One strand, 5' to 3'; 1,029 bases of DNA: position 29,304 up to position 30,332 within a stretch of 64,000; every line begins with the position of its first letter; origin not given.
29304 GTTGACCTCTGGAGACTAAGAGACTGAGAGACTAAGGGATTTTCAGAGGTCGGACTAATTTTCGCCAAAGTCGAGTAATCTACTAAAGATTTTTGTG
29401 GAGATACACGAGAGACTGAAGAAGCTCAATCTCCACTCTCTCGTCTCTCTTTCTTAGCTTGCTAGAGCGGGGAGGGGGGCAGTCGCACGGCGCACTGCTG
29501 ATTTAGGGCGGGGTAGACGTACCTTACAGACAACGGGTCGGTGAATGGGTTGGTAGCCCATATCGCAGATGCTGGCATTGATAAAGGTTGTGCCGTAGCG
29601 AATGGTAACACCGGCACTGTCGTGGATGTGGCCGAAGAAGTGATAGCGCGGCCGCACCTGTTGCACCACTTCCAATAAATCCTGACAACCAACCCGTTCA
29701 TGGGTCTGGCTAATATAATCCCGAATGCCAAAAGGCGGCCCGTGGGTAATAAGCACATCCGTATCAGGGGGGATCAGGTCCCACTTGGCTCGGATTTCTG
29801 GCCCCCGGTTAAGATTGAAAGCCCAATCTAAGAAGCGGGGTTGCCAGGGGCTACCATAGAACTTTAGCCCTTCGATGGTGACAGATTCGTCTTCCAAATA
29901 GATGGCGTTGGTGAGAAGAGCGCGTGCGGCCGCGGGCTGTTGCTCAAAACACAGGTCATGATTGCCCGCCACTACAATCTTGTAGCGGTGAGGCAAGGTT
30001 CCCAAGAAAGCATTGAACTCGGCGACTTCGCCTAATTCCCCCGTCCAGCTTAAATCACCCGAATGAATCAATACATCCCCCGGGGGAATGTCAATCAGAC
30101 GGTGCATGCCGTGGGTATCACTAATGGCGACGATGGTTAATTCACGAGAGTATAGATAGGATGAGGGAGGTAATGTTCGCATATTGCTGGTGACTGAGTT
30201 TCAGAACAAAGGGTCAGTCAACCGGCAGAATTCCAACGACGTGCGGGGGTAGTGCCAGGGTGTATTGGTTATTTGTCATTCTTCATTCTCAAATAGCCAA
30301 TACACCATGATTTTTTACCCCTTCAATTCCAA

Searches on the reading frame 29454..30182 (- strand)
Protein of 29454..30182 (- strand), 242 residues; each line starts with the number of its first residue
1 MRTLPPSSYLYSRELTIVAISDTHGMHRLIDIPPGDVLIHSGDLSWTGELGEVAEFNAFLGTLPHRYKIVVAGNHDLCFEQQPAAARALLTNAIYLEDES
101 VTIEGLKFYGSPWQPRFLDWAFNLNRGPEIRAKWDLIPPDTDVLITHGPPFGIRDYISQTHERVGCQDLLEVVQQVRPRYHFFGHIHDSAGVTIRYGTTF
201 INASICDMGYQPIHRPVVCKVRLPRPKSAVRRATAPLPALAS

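Call 57: search_protein_families(library=pfam, proteins=[window:29454-30182:-], max_evalue=0.00001)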
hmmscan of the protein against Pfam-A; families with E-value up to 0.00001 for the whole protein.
window:29454-30182:- (242 aa): 2 families
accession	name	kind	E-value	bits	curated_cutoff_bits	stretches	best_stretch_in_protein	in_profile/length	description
PF00149.33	Metallophos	-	4.6e-13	50.5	21.5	1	16-188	2-190/191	Calcineurin-like phosphoesterase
PF12850.12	Metallophos_2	-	2.1e-07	31.5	27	1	16-203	2-132/154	Calcineurin-like phosphoesterase superfamily domain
